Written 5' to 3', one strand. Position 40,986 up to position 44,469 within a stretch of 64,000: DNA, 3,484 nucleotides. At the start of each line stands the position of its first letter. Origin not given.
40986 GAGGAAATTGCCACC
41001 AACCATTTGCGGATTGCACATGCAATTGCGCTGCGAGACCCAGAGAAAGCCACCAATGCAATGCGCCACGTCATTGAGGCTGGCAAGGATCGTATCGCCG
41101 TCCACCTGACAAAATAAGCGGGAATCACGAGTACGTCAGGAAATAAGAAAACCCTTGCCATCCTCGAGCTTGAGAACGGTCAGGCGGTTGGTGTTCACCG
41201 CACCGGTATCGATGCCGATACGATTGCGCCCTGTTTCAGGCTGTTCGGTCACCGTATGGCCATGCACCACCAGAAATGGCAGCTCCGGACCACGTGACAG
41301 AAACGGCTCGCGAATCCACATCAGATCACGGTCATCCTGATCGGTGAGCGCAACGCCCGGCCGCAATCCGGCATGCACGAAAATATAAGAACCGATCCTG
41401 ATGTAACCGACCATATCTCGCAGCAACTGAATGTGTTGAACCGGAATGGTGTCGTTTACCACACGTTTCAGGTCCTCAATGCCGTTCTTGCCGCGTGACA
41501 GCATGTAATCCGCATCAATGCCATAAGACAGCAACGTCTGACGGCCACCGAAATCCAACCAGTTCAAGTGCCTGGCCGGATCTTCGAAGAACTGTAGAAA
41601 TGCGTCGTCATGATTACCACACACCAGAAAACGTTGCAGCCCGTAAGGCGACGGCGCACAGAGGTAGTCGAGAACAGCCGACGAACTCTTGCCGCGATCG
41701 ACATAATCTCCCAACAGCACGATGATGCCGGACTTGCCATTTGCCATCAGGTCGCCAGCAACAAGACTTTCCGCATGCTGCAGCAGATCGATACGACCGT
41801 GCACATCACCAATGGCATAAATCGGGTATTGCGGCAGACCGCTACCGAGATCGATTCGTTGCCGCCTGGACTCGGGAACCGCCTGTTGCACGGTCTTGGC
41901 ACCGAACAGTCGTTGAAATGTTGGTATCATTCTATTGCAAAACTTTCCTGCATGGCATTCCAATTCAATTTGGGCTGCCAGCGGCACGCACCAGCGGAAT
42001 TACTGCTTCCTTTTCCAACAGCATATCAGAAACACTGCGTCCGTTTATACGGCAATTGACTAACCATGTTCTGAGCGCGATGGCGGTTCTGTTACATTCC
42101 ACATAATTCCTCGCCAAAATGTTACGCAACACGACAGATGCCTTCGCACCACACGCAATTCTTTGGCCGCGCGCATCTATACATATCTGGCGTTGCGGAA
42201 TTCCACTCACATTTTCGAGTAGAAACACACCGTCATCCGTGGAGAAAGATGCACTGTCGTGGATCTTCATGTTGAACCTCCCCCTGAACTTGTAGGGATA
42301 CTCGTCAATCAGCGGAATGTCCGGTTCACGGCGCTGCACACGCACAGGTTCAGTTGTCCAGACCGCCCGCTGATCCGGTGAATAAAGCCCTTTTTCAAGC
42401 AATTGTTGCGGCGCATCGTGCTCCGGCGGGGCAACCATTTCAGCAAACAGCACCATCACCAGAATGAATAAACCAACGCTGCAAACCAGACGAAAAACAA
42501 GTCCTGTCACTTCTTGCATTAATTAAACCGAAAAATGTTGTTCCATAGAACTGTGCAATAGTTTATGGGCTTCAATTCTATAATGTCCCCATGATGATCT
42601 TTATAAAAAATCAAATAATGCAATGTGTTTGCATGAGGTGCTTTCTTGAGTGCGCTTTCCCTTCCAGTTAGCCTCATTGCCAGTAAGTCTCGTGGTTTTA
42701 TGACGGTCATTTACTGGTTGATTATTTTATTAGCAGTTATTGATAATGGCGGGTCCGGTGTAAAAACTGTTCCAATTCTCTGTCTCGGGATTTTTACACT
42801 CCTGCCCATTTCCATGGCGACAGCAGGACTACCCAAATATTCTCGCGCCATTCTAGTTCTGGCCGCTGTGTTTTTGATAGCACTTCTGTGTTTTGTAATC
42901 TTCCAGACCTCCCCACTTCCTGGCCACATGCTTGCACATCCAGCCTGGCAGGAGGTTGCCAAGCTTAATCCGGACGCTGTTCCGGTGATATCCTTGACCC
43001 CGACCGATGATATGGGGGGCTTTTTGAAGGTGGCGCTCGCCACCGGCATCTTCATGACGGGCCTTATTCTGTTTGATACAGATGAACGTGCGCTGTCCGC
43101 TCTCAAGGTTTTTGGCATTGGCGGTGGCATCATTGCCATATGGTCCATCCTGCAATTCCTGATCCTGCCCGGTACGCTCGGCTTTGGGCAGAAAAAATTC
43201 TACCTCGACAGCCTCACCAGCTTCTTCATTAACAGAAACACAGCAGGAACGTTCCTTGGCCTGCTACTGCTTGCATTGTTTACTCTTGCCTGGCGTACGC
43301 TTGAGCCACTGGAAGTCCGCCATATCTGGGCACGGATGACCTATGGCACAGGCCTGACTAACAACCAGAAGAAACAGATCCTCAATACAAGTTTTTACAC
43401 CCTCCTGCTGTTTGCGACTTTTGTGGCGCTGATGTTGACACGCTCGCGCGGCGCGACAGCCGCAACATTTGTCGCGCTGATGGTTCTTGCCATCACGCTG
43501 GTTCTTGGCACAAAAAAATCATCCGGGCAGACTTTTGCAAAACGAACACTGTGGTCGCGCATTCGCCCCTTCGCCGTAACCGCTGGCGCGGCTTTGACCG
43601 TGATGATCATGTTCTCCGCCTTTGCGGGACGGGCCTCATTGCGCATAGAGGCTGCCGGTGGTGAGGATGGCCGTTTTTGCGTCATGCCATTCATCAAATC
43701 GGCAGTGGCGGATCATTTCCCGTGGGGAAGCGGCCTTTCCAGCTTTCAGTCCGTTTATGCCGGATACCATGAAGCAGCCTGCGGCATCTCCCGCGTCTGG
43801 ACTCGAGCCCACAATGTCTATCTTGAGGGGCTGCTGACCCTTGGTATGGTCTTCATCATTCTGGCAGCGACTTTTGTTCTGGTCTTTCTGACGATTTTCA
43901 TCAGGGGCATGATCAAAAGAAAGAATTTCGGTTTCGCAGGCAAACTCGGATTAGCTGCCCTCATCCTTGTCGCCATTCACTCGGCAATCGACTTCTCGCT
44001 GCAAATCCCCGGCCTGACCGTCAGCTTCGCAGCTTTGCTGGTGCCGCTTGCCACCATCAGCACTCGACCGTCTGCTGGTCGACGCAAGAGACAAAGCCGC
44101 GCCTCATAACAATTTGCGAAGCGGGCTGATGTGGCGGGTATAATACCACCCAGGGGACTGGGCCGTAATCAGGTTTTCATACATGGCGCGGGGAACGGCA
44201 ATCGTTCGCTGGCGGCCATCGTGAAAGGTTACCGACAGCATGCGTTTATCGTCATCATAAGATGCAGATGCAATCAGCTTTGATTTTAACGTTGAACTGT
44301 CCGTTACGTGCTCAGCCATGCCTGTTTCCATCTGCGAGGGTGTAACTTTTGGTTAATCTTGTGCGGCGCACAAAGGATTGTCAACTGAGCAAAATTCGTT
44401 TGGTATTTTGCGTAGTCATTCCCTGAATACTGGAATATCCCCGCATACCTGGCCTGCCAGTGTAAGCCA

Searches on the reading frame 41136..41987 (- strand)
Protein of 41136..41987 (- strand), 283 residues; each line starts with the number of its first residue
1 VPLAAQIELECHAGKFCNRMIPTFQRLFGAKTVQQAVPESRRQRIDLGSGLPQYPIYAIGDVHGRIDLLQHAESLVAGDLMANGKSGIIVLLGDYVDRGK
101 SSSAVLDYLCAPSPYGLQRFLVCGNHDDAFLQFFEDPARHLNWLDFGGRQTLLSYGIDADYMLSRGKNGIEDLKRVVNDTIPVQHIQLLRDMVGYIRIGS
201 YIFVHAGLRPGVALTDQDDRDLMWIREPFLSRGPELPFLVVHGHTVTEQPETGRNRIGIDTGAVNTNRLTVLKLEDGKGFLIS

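Call 18: search_protein_families(library=pfam, proteins=[window:41136-41987:-], max_evalue=0.001)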
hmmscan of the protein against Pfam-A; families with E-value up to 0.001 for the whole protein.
window:41136-41987:- (283 aa): 1 family
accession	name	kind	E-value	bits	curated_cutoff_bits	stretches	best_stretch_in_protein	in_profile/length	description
PF00149.33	Metallophos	-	7.1e-12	46.6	21.5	1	55-245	2-156/191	Calcineurin-like phosphoesterase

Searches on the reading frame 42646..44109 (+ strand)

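Call 3: search_protein_families(library=pfam, proteins=[window:42646-44109:+], max_evalue=0.01)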
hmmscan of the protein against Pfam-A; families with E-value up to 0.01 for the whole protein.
window:42646-44109:+ (487 aa): 1 family
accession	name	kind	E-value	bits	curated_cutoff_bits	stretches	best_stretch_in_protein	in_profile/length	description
PF04932.20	Wzy_C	-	3e-09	37.3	31.7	1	254-406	2-147/149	O-Antigen ligase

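Call 4: search_protein_families(library=ncbifam, proteins=[window:42646-44109:+], max_evalue=0.01)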
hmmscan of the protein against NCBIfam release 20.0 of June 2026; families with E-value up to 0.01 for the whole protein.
window:42646-44109:+ (487 aa): 0 families

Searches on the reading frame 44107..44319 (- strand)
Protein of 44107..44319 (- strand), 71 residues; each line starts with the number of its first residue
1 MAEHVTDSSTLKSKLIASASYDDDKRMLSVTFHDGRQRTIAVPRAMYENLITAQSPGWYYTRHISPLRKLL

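Call 18: search_protein_families(library=pfam, proteins=[window:44107-44319:-], max_evalue=0.001)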
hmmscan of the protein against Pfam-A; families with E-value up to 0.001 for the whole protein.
window:44107-44319:- (71 aa): 1 family
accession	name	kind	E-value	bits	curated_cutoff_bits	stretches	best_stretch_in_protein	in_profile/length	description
PF13619.11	KTSC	-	3.2e-11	43.2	25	1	12-65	1-55/58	KTSC domain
